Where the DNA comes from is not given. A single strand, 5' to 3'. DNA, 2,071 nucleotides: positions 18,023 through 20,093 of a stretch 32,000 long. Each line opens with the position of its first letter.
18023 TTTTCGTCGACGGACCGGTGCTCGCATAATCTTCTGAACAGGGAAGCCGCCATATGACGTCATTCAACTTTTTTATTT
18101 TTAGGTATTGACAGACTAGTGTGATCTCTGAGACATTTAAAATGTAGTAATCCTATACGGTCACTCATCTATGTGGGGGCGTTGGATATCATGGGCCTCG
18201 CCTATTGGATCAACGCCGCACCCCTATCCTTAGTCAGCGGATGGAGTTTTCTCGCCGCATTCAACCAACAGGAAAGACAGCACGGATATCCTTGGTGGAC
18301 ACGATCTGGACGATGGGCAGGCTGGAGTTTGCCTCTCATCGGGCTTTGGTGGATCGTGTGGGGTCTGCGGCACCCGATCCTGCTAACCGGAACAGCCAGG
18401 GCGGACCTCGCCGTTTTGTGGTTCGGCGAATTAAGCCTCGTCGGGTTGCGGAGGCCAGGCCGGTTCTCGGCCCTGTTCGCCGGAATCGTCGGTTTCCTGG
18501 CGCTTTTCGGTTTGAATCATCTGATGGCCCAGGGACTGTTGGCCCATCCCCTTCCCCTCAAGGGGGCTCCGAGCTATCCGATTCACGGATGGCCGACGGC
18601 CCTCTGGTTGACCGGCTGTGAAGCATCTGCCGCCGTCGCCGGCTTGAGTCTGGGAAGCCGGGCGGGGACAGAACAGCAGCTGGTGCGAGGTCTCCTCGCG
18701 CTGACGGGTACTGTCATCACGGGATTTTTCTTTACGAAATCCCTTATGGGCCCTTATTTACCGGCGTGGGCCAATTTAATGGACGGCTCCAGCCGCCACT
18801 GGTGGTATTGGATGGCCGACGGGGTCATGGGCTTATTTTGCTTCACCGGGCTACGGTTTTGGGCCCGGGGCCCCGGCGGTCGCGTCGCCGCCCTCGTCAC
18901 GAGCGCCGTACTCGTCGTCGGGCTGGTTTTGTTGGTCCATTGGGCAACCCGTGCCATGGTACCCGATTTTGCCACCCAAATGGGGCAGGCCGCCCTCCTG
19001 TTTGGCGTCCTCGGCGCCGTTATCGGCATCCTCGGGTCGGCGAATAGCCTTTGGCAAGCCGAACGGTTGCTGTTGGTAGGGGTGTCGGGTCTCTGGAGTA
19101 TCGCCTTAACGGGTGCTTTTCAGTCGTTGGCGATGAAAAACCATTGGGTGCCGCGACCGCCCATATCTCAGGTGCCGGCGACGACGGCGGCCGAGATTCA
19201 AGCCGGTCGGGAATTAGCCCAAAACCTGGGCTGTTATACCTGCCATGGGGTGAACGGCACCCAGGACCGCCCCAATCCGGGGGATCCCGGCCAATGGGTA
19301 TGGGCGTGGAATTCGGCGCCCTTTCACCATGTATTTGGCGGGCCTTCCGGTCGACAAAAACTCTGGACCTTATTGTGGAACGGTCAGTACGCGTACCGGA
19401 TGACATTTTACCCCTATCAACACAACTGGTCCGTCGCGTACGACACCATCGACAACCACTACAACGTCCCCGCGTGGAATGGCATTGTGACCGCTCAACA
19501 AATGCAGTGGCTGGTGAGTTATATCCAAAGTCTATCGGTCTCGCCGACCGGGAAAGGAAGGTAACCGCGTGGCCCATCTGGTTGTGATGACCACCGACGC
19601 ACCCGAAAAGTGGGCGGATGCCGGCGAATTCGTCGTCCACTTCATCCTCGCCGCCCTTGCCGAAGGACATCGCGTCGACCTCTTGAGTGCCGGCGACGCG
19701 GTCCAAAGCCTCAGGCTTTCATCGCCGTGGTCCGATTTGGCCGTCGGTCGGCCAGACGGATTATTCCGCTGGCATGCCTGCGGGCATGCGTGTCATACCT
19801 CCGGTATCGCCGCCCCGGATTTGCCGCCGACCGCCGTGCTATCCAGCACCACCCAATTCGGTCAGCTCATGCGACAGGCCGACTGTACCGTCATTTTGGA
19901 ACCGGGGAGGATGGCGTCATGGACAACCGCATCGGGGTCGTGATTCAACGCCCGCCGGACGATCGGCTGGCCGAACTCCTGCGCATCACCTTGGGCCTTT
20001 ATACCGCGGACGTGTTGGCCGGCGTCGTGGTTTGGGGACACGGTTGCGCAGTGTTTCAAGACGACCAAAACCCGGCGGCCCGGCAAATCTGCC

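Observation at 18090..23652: Compact nine-gene unit: membrane cytochrome c, DsrEFH-like trio, TusA, YeeE, Cys-tailed peptide, propeller lipoprotein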

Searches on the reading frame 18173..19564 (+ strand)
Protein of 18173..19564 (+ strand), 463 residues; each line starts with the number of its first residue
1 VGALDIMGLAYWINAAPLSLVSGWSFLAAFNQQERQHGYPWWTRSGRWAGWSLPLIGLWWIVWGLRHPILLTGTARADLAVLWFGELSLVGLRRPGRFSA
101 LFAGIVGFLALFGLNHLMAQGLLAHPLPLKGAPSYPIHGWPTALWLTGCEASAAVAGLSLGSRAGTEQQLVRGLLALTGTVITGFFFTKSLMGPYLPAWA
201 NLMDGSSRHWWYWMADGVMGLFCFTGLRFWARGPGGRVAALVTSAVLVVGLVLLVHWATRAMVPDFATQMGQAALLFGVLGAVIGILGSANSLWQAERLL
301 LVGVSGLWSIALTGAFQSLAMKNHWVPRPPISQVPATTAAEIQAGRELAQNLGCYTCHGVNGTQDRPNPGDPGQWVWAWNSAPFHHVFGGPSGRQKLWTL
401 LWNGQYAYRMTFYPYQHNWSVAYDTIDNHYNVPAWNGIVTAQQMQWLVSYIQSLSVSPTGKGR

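Call 7: search_protein_families(library=pfam, proteins=[window:18173-19564:+], max_evalue=0.1)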
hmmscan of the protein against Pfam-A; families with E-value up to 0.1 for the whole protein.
window:18173-19564:+ (463 aa): 2 families
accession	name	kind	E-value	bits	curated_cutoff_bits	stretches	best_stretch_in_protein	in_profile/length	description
PF00034.26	Cytochrom_C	-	3.3e-06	28.8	21.3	1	343-455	2-90/90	Cytochrome c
PF13442.11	Cytochrome_CBB3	-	0.056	14.2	27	0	341-451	2-68/68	Cytochrome C oxidase, cbb3-type, subunit III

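Call 12: search_protein_families(library=ncbifam, proteins=[window:18173-19564:+], max_evalue=1)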
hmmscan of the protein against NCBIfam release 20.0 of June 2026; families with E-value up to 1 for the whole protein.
window:18173-19564:+ (463 aa): 5 families
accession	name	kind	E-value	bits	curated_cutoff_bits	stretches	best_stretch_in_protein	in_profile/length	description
NF033864.1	cytochrome579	equivalog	0.0079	16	280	1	337-368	44-76/179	cytochrome 579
TIGR04485.1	thiosulf_SoxX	equivalog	0.013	16.2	61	1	354-453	5-77/78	sulfur oxidation c-type cytochrome SoxX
TIGR00782.1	ccoP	equivalog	0.024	13.9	179.95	1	338-379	199-240/285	cytochrome-c oxidase, cbb3-type subunit III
NF005997.1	PRK08124.1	equivalog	0.039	12.9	340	1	267-300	147-180/259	flagellar motor stator protein MotA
NF050122.1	bc1_QcrC_actin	exception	0.068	12.5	200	1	336-363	35-61/253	cytochrome bc1 complex diheme cytochrome c subunit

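Call 64: search_protein_representatives(protein=window:18173-19564:+)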
Query: 463 residues. Proteins with E-value up to 0.001 (for the whole library): 47; up to 1e-10: 6; up to 1e-30: 5. The best 47 are listed.
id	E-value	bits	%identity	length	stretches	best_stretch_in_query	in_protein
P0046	0.0e+00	1009.6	96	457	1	7-463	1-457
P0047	1.3e-61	225.4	41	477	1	89-461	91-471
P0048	2.5e-61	224.4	42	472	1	77-453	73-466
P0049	3.3e-49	184.4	38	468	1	11-463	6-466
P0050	9.1e-37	143.4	36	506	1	167-455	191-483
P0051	4.8e-11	58.5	28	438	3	341-453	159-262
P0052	6.0e-10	54.9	30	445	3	332-388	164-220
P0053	7.7e-10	54.6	34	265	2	335-458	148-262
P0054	3.5e-09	52.4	44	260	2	342-389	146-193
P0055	4.0e-09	52.2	34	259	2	343-456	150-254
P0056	1.3e-08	50.5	33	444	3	339-458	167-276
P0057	2.4e-08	49.6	29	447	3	312-454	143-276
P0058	2.7e-08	49.4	40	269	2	338-385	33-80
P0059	2.9e-08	49.4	30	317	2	335-455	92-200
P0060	1.2e-07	47.3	37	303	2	340-392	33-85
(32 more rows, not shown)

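Call 65: find_encoding_contigs(protein=P0047, flank=8000, max_places=3)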
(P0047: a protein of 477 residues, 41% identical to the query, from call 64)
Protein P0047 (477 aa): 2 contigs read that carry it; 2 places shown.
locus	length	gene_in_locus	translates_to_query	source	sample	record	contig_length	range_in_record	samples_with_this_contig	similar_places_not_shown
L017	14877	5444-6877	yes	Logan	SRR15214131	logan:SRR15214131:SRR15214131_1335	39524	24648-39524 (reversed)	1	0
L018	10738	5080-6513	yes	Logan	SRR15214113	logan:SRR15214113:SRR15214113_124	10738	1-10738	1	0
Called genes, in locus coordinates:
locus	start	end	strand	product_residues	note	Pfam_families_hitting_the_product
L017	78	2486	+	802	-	PF00403:HMA, PF00122:E1-E2_ATPase, PF00702:Hydrolase, PF08282:Hydrolase_3 (faint)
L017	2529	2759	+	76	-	PF00403:HMA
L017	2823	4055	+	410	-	PF00083:Sugar_tr (weak), PF07690:MFS_1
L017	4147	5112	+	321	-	PF03418:Peptidase_A25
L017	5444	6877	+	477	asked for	-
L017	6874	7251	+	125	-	PF02635:DsrE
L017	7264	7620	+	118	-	PF02635:DsrE, PF04077:DsrH (weak)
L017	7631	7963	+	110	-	PF04077:DsrH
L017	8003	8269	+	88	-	PF01206:TusA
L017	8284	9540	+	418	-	PF04143:Sulf_transp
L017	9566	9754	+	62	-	-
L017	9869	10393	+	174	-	-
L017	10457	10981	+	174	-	-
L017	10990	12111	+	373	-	-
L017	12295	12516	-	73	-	PF00269:SASP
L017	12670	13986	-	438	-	PF07690:MFS_1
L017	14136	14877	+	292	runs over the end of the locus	PF02679:ComA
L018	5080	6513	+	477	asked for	-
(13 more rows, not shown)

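Call 70: find_encoding_contigs(protein=P0048, flank=8000, max_places=2)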
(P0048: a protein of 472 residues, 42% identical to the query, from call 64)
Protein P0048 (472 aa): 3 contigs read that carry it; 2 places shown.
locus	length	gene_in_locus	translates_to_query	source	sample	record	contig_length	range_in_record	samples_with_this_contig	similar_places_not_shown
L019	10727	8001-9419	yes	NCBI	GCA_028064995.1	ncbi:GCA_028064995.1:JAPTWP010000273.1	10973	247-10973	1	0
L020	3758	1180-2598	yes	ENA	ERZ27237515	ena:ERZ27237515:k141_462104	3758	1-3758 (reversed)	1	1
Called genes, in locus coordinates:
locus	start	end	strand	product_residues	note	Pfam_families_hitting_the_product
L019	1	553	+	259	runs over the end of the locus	PF02578:Cu-oxidase_4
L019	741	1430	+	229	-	PF01168:Ala_racemase_N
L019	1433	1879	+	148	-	PF04472:SepF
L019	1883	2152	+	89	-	PF02325:CCB3_YggT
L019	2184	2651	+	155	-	PF05103:DivIVA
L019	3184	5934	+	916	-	PF00133:tRNA-synt_1, PF09334:tRNA-synt_1g, PF13603:tRNA-synt_1_2 (weak), PF01406:tRNA-synt_1e (weak), PF08264:Anticodon_1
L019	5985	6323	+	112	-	PF01022:HTH_5, PF12802:MarR_2 (weak), PF12840:HTH_20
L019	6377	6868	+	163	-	PF13686:DrsE_2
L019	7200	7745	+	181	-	PF00581:Rhodanese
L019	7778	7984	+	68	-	-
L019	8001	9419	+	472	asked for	-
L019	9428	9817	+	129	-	PF02635:DsrE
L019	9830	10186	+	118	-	PF02635:DsrE (weak)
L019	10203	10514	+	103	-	PF04077:DsrH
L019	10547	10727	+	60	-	PF01206:TusA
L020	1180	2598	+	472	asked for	-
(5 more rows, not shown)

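Call 71: find_encoding_contigs(protein=P0049, flank=8000, max_places=2)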
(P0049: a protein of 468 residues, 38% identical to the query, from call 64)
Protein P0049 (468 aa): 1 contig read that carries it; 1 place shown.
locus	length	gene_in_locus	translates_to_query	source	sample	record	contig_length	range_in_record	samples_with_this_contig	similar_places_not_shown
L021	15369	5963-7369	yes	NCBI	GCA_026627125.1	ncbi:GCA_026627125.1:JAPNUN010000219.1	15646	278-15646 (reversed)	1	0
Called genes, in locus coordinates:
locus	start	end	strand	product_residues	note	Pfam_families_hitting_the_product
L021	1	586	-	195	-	PF01654:Cyt_bd_oxida_I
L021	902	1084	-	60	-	-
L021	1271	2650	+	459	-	PF00083:Sugar_tr, PF07690:MFS_1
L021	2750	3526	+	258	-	PF01925:TauE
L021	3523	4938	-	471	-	PF01381:HTH_3 (weak), PF13428:TPR_14 (faint), PF17874:TPR_MalT (faint), PF07719:TPR_2 (faint), PF13176:TPR_7 (faint), PF13424:TPR_12 (weak)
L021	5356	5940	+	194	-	PF00581:Rhodanese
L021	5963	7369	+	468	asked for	-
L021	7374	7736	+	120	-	PF02635:DsrE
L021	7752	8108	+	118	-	PF02635:DsrE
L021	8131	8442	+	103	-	PF04077:DsrH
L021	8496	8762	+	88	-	PF01206:TusA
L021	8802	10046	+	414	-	PF04143:Sulf_transp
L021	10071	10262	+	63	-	-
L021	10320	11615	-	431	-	PF02885:Glycos_trans_3N, PF00591:Glycos_transf_3, PF07831:PYNP_C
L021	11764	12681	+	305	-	PF00005:ABC_tran, PF13304:AAA_21 (weak)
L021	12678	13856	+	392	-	PF12698:ABC2_membrane_3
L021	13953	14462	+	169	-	-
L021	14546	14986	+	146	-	PF20137:BubE (faint)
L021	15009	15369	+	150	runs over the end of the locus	-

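Call 72: find_encoding_contigs(protein=P0050, flank=8000, max_places=2)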
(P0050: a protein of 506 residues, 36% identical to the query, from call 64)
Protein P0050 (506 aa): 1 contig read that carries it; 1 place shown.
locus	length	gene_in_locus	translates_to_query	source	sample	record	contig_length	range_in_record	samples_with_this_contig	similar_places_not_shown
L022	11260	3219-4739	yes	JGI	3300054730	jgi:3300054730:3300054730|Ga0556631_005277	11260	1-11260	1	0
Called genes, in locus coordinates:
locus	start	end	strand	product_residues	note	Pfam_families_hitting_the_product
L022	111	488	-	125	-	PF00581:Rhodanese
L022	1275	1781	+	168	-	PF00484:Pro_CA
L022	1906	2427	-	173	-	PF00578:AhpC-TSA, PF08534:Redoxin, PF00085:Thioredoxin (weak)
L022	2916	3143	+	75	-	-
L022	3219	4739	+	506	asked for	-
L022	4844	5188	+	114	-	PF01206:TusA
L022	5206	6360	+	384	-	PF04143:Sulf_transp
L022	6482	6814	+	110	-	PF02635:DsrE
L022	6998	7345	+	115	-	-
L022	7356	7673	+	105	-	PF04077:DsrH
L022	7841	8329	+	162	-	-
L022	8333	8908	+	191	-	PF21783:YNCE, PF10282:Lactonase (weak)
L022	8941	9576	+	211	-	-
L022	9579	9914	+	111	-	-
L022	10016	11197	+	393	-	PF03773:ArsP_1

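Call 78: search_protein_families(library=pfam, proteins=[L017:6874-7251:+, L017:7264-7620:+, L017:7631-7963:+, L019:9428-9817:+, L019:9830-10186:+, L019:10203-10514:+, L021:7374-7736:+, L021:7752-8108:+, L021:8131-8442:+, L022:6998-7345:+], max_evalue=0.01)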
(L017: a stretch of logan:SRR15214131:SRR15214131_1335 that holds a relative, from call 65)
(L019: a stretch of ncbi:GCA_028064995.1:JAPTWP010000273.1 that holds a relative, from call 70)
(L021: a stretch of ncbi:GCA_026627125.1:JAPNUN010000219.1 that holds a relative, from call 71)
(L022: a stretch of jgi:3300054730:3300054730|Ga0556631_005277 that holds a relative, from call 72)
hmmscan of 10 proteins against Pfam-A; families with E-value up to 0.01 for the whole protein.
L017:6874-7251:+ (125 aa): 1 family
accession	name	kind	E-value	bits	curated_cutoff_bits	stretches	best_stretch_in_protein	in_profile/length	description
PF02635.20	DsrE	-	4e-12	46.8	22.7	1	7-122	5-115/116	DsrE/DsrF-like family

L017:7264-7620:+ (118 aa): 2 families
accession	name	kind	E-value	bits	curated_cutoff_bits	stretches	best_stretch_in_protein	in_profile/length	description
PF02635.20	DsrE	-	8.1e-09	36.1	22.7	1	4-106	2-104/116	DsrE/DsrF-like family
PF04077.17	DsrH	-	1e-06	29.2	24.4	1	31-104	15-77/88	DsrH like protein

L017:7631-7963:+ (110 aa): 1 family
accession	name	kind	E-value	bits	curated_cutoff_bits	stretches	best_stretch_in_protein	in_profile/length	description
PF04077.17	DsrH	-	1.5e-11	44.8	24.4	1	25-103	8-85/88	DsrH like protein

L019:9428-9817:+ (129 aa): 1 family
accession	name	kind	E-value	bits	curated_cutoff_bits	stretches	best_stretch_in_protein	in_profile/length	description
PF02635.20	DsrE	-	2.1e-14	54.1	22.7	1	3-125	2-114/116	DsrE/DsrF-like family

L019:9830-10186:+ (118 aa): 1 family
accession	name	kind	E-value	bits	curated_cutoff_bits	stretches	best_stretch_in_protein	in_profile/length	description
PF02635.20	DsrE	-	1.3e-07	32.3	22.7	1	4-109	2-107/116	DsrE/DsrF-like family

L019:10203-10514:+ (103 aa): 1 family
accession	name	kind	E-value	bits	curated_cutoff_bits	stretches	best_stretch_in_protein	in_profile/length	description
PF04077.17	DsrH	-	5.7e-13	49.3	24.4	1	28-94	16-83/88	DsrH like protein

L021:7374-7736:+ (120 aa): 1 family
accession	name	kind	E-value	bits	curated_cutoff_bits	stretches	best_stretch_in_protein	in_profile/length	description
PF02635.20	DsrE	-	2.3e-14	54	22.7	1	4-116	3-114/116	DsrE/DsrF-like family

L021:7752-8108:+ (118 aa): 2 families
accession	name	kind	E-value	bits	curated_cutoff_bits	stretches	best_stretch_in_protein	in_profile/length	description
PF02635.20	DsrE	-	6.7e-08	33.1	22.7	1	4-112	2-110/116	DsrE/DsrF-like family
PF04077.17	DsrH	-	0.00013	22.5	24.4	1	37-97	21-70/88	DsrH like protein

L021:8131-8442:+ (103 aa): 1 family
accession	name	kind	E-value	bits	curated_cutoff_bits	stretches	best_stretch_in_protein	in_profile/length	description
PF04077.17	DsrH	-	1.5e-09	38.4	24.4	1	33-93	21-82/88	DsrH like protein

L022:6998-7345:+ (115 aa): 0 families

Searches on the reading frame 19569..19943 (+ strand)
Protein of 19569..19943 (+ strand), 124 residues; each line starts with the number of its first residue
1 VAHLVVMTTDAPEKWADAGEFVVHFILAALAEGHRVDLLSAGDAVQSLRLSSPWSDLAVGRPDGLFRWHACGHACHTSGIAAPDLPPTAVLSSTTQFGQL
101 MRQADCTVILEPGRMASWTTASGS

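Call 7: search_protein_families(library=pfam, proteins=[window:19569-19943:+], max_evalue=0.1)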
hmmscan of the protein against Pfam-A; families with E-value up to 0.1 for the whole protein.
window:19569-19943:+ (124 aa): 2 families
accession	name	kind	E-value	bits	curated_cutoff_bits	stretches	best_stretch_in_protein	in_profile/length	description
PF02635.20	DsrE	-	0.0016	19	22.7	1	18-105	16-111/116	DsrE/DsrF-like family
PF01546.33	Peptidase_M20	-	0.094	13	24.6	0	54-82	17-42/206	Peptidase family M20/M25/M40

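Call 9: search_solved_structures(query=window:19569-19943:+, max_evalue=10)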
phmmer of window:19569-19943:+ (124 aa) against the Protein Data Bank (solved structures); distinct sequences matched with E-value up to 10: 1.
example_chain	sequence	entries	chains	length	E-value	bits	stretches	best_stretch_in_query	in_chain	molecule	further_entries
2iw0_A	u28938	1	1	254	1.3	12.1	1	37-103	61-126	CHITIN DEACETYLASE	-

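Call 12: search_protein_families(library=ncbifam, proteins=[window:19569-19943:+], max_evalue=1)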
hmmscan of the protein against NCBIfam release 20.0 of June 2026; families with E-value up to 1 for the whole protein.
window:19569-19943:+ (124 aa): 1 family
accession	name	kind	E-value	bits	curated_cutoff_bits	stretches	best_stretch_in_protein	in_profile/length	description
NF047509.1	Rv3131_FMN_oxido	subfamily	0.017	14.6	199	1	2-48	230-278/319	Acg family FMN-binding oxidoreductase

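Call 39: search_solved_structures(query=A4, max_evalue=10)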
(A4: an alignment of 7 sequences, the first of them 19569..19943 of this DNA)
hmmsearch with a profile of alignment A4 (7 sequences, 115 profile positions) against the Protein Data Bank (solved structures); distinct sequences matched with E-value up to 10: 5.
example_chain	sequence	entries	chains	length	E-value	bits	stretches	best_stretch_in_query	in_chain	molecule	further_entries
5a5c_A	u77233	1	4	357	0.43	13.8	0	61-77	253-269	LRRTM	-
2l82_A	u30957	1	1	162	0.57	13.4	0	13-54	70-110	DESIGNED PROTEIN OR32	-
4ky3_A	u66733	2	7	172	0.72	13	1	14-52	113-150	designed protein OR327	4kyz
4j29_A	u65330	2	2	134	1.7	11.8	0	10-58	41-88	Engineered Protein OR258 | DE NOVO DESIGNED PROTEIN OR258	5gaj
9exk_A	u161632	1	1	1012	2.4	11.3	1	7-51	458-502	De novo designed protein K12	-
